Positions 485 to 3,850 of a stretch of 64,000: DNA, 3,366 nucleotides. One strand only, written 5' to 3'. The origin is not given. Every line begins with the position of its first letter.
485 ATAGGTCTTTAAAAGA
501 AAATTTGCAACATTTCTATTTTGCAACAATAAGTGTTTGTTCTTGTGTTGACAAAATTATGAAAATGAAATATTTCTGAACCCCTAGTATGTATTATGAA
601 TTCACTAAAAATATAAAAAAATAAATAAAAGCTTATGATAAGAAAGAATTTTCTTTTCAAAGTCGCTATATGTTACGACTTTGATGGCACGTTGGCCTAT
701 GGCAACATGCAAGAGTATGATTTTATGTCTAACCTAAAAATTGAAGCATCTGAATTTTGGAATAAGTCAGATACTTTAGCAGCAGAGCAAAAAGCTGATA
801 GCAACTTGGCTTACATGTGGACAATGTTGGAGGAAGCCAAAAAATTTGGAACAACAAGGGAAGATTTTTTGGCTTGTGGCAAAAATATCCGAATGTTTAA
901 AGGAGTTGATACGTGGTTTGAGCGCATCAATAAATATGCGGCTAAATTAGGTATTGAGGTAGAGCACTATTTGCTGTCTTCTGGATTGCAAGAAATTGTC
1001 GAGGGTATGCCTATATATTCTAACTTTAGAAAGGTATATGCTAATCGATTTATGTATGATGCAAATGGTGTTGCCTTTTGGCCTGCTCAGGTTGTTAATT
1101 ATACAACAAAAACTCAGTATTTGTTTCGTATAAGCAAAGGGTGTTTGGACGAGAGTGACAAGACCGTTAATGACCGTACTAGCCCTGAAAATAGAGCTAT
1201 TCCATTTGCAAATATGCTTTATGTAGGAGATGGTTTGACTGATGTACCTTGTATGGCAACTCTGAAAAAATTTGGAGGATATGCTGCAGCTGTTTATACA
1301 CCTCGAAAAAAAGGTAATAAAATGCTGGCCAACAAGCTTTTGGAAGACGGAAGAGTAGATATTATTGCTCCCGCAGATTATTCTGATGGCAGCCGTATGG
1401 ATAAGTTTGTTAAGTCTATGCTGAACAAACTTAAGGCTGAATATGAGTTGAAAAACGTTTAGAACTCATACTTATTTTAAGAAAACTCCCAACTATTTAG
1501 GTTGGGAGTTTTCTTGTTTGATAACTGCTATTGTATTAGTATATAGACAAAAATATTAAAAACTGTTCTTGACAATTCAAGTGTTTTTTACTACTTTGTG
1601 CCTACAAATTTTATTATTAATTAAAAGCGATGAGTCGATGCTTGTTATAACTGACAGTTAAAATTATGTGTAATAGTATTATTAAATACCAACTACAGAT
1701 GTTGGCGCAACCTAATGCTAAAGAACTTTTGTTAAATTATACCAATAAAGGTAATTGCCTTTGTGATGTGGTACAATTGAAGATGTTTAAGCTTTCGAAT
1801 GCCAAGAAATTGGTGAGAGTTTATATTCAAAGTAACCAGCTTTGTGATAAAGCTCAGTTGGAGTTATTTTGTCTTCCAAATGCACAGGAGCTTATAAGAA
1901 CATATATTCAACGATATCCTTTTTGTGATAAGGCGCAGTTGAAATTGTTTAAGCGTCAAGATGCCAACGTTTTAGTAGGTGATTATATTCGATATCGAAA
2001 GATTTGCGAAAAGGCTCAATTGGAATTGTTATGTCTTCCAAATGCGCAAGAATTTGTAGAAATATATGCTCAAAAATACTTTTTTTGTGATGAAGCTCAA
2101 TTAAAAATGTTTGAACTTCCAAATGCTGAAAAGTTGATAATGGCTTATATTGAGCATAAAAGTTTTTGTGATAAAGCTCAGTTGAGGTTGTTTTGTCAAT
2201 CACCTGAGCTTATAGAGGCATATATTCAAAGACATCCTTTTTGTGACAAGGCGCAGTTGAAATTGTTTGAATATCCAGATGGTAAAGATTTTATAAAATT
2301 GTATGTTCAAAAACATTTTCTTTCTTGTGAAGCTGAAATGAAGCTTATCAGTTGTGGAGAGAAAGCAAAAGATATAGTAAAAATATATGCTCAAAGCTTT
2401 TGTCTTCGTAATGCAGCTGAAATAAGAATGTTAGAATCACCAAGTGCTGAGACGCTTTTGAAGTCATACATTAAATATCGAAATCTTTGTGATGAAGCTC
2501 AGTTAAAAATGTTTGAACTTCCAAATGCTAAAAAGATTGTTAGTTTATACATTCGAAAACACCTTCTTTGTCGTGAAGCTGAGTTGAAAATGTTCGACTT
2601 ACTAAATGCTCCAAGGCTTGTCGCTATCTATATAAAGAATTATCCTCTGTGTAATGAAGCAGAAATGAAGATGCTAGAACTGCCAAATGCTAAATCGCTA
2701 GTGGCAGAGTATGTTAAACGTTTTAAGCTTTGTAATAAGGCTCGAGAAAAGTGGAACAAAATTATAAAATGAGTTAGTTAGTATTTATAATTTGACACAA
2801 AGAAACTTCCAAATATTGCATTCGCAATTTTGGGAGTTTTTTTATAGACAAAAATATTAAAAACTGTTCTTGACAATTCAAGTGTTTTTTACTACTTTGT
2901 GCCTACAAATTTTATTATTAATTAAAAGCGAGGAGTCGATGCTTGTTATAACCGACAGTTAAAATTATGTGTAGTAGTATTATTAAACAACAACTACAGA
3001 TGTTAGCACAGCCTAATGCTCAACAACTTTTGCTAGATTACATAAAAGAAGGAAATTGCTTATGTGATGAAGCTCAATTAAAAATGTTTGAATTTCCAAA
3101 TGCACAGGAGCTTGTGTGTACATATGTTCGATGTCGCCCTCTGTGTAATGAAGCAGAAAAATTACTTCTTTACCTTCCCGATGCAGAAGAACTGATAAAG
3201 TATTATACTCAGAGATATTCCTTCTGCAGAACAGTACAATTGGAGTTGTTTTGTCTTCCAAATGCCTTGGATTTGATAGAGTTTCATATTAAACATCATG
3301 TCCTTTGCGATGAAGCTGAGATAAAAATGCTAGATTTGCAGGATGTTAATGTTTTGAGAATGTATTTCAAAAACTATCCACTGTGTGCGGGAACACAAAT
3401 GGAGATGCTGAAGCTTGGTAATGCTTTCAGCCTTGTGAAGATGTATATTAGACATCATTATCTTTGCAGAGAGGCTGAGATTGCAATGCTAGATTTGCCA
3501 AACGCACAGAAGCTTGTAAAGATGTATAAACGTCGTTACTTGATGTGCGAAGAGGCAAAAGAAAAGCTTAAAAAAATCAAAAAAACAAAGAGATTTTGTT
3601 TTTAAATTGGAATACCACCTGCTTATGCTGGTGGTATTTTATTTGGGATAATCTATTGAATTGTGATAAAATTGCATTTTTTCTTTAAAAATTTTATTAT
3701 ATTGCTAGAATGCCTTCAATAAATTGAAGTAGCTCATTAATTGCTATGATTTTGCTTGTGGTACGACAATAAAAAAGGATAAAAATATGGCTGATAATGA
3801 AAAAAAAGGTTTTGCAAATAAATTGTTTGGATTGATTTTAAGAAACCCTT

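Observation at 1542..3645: Tandem genes for 27-residue Cys-punctuated helical-repeat proteins, each behind a near-identical 124-nt upstream block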

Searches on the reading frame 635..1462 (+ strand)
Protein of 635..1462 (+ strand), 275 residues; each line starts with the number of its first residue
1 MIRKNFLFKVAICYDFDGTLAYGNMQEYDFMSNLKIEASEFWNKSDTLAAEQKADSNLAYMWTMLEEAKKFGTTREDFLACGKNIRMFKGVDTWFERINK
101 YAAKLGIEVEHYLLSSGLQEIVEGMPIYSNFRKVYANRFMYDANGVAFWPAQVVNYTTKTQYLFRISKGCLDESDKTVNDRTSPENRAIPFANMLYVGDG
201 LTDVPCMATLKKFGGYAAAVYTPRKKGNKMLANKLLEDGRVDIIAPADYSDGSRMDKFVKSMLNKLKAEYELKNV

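Call 7: search_protein_families(library=ncbifam, proteins=[window:635-1462:+], max_evalue=1)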
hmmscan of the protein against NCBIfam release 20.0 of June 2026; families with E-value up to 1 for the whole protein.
window:635-1462:+ (275 aa): 3 families
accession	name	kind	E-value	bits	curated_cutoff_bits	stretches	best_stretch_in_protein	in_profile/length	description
TIGR01488.1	HAD-SF-IB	subfamily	1.4e-07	31.6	45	1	11-208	1-175/177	HAD-IB family phosphatase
TIGR01489.1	DKMTPPase-SF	subfamily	0.001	19.2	81.55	1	9-205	1-176/188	MtnX-like HAD-IB family phosphatase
TIGR00338.1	serB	equivalog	0.084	12.4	144.15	1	172-229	149-206/219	phosphoserine phosphatase SerB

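Call 58: search_protein_families(library=pfam, proteins=[window:635-1462:+], max_evalue=0.00001)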
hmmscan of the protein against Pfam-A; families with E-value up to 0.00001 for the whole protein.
window:635-1462:+ (275 aa): 2 families
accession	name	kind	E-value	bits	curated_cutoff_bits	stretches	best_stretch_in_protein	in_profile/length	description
PF06888.18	Put_Phosphatase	-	5.5e-07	29.7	27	1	12-212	3-190/234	Putative Phosphatase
PF12710.13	HAD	-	5.9e-06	27.3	27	1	14-207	3-188/189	haloacid dehalogenase-like hydrolase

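Call 60: find_homologous_proteins(query=window:635-1462:+, max_evalue=1e-40)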
Query window:635-1462:+ (275 aa): 7457 proteins with E <= 1e-40 among 8000 candidates; the best 120 are listed.
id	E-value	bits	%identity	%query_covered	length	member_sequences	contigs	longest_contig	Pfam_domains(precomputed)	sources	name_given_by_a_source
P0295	9.2e-183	624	100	100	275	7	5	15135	PF06888.19,PF12710.14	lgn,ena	-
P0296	2.1e-163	560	87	100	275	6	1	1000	PF06888.19,PF12710.14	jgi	jgi:hypothetical protein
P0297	2.5e-150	517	80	100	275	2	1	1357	-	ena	-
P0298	3.7e-136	471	76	97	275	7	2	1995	-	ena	-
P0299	4.0e-136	471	74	97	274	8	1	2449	-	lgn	-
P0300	2.3e-133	462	73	97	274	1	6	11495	PF06888.19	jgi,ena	-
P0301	1.8e-131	456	75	97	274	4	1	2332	PF12710.14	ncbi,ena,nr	ncbi:MAG: haloacid dehalogenase-like hydrolase [Alphaproteobacteria bacterium]|nr:haloacid dehalogen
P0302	4.7e-125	435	69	100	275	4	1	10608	PF12710.14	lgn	-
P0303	1.0e-124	433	70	98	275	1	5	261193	PF00702.33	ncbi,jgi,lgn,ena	jgi:hypothetical protein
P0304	1.4e-124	433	71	96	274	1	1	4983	PF00702.33,PF06888.19,PF12710.14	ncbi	-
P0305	3.5e-123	428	70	97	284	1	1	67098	PF06888.19,PF12710.14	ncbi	-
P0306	7.0e-122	424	67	100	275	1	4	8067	PF12710.14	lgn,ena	-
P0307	1.2e-121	423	70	96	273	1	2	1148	PF06888.19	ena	-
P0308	7.7e-121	421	67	96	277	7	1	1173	PF00702.33,PF06888.19,PF12710.14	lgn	-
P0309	7.8e-121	421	68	95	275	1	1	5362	PF06888.19,PF12710.14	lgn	-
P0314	1.1e-113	397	66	98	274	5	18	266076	PF06888.19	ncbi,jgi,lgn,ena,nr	ncbi:MAG: haloacid dehalogenase-like hydrolase [Alphaproteobacteria bacterium]|nr:haloacid dehalogen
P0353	3.2e-104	366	83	68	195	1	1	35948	-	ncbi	-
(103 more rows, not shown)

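Call 61: find_encoding_contigs(protein=P0303, flank=7000, max_places=1)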
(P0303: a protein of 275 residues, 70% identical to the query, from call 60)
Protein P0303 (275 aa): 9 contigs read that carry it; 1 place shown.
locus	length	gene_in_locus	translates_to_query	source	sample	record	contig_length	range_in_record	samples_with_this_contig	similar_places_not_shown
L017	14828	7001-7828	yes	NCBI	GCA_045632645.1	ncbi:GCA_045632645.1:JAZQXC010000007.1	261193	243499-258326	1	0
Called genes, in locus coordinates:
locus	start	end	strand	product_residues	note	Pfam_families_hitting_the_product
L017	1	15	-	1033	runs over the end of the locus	PF00873:ACR_tran, PF03176:MMPL, PF02355:SecD_SecF_C (weak), PF03176:MMPL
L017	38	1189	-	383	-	PF25917:BSH_RND, PF25878:HH_AAEA_pHBA (weak), PF25885:HH_EMRA (weak), PF25876:HH_MFP_RND, PF25967:RND-MFP_C (weak), PF25989:YknX_C (weak)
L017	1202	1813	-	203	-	PF00440:TetR_N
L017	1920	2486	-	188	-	PF07081:DUF1349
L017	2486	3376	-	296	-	PF00226:DnaJ, PF01556:DnaJ_C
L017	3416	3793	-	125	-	-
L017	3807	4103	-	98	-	-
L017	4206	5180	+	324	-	PF06258:Mito_fiss_Elm1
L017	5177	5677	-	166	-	-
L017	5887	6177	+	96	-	PF13467:RHH_4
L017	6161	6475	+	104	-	PF13467:RHH_4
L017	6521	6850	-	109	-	PF03144:GTP_EFTU_D2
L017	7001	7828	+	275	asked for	PF00702:Hydrolase (faint)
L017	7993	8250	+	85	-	-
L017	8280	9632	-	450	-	PF08521:2CSK_N (weak), PF26769:HAMP_PhoQ (weak), PF00512:HisKA, PF02518:HATPase_c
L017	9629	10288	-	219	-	PF00072:Response_reg, PF00486:Trans_reg_C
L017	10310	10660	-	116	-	PF04076:BOF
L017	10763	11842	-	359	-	PF13439:Glyco_transf_4 (weak), PF00534:Glycos_transf_1, PF13692:Glyco_trans_1_4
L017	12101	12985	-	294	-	-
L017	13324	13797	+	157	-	-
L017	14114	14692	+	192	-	-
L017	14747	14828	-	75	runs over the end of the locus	-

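Call 62: find_encoding_contigs(protein=P0305, flank=7000, max_places=1)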
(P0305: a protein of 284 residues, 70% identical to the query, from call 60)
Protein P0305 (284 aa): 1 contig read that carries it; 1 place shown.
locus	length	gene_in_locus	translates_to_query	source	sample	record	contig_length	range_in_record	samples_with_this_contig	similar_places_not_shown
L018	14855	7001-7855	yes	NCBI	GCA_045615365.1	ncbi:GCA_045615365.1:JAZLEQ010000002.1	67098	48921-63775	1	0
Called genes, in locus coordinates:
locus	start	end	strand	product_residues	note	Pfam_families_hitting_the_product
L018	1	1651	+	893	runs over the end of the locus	PF01624:MutS_I, PF05188:MutS_II, PF05192:MutS_III, PF05190:MutS_IV, PF00488:MutS_V, PF27441:MutS_C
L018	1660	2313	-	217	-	PF01613:Flavin_Reduct, PF00301:Rubredoxin (faint), PF21349:RUBY_RBDX (weak)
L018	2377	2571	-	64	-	PF04102:SlyX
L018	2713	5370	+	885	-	PF00690:Cation_ATPase_N, PF00122:E1-E2_ATPase, PF00702:Hydrolase, PF13246:Cation_ATPase, PF08282:Hydrolase_3 (faint), PF00689:Cation_ATPase_C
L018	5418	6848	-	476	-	-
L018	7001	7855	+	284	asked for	PF06888:Put_Phosphatase (weak), PF12710:HAD (weak)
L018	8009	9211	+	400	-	PF16822:ALGX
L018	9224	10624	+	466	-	PF03062:MBOAT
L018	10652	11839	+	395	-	PF00871:Acetate_kinase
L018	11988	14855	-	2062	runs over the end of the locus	?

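Call 63: find_encoding_contigs(protein=P0314, flank=7000, max_places=1)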
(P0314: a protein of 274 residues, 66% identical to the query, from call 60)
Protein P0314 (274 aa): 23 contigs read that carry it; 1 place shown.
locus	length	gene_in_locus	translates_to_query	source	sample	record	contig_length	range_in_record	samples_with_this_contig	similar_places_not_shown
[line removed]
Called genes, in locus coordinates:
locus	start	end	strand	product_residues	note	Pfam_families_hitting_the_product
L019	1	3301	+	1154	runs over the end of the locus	PF17757:UvrB_inter, PF02559:CarD_TRCF_RID, PF00270:DEAD, PF04851:ResIII, PF00271:Helicase_C, PF03461:TRCF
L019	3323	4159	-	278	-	-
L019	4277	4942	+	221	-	-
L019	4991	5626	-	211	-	PF13441:Gly-zipper_YMGG, PF13488:Gly-zipper_Omp, PF00691:OmpA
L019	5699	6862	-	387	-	PF07690:MFS_1, PF12832:MFS_1_like (weak), PF00083:Sugar_tr (weak)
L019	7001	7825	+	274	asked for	PF06888:Put_Phosphatase (faint)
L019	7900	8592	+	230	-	PF00406:ADK, PF13207:AAA_17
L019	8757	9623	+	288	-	PF02653:BPD_transp_2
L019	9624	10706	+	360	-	PF13458:Peripla_BP_6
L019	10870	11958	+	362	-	PF13433:Peripla_BP_5 (faint), PF13458:Peripla_BP_6, PF01094:ANF_receptor (weak)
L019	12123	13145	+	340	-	PF13458:Peripla_BP_6, PF01094:ANF_receptor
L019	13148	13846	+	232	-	PF00005:ABC_tran, PF13304:AAA_21 (faint)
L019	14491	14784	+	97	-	-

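Call 65: find_encoding_contigs(protein=P0353, flank=7000, max_places=2)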
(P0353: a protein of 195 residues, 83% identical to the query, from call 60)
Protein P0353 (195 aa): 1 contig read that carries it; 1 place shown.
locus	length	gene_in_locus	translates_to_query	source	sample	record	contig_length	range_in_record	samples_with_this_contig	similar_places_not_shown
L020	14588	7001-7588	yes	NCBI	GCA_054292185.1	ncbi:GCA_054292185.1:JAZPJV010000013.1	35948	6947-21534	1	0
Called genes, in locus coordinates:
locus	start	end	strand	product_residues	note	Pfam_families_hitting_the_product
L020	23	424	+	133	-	-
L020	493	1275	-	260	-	-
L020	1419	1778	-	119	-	-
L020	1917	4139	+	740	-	-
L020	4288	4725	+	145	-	-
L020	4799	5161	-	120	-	-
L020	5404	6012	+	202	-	-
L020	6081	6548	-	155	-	PF00293:NUDIX, PF14815:NUDIX_4 (weak)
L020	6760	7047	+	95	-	-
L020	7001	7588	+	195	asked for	-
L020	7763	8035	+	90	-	-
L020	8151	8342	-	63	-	-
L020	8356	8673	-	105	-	-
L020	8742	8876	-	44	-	-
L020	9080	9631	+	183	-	-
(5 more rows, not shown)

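Call 66: find_encoding_contigs(protein=P0300, flank=7000, max_places=2)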
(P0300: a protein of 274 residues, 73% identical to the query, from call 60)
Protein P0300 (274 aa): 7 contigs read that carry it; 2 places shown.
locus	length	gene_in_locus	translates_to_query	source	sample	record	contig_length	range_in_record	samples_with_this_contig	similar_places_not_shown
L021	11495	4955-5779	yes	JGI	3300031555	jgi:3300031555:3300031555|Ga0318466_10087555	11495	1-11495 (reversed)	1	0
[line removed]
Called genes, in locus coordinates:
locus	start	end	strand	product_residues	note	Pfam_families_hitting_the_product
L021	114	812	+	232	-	-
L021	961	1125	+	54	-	-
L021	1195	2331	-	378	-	PF00083:Sugar_tr, PF07690:MFS_1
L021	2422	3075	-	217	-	-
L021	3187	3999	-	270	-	PF03083:MtN3_slv (weak), PF00990:GGDEF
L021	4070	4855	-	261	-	PF01261:AP_endonuc_2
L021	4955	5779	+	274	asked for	PF06888:Put_Phosphatase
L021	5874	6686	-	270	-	-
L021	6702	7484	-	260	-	-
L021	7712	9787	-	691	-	PF22745:Nlig-Ia, PF01653:DNA_ligase_aden, PF03120:OB_DNA_ligase, PF03119:DNA_ligase_ZBD, PF12826:HHH_2, PF00533:BRCT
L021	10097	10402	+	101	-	-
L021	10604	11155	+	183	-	PF05198:IF3_N, PF00707:IF3_C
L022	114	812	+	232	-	-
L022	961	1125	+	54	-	-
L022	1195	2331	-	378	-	PF00083:Sugar_tr, PF07690:MFS_1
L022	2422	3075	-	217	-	-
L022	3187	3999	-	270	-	PF03083:MtN3_slv (weak), PF00990:GGDEF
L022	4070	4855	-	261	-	PF01261:AP_endonuc_2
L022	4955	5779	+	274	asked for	PF06888:Put_Phosphatase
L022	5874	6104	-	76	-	?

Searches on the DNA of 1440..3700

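Call 86: search_rna_families(source=window, start=1440, end=3700, threshold=evalue, max_evalue=1)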
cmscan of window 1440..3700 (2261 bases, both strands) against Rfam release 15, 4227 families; matches with E-value up to 1: 6.
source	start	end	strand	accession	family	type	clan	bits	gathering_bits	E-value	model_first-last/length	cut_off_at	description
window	3508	3644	+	RF00515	PyrR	Cis-reg;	-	29.3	54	0.19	1-115/115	no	PyrR binding site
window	1448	1520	+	RF02371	PyrG_leader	Cis-reg; leader;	-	29.3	65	0.28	7-78/78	no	PyrG leader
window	3602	3660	+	RF02351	psRNA14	Gene; sRNA;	-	24.7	60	0.31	1-84/84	no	Proteobacteria sRNA psRNA14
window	1440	1524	+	RF00557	L10_leader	Cis-reg; leader;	-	22.2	44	0.82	63-138/138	5'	Ribosomal protein L10 leader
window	3596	3655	+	RF00720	mir-317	Gene; miRNA;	-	19.6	56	0.22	1-93/93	no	mir-317 microRNA precursor family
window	2129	2210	+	RF02480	GlsR14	Gene; snRNA; snoRNA; CD-box;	-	17.4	90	0.49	1-68/68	no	Small nucleolar RNA GlsR14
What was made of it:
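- On Known cis-regulatory RNA families (Rfam): At E<=1 the sub-threshold hits lie mostly on the terminators and none is in the leader blocks (call 86).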
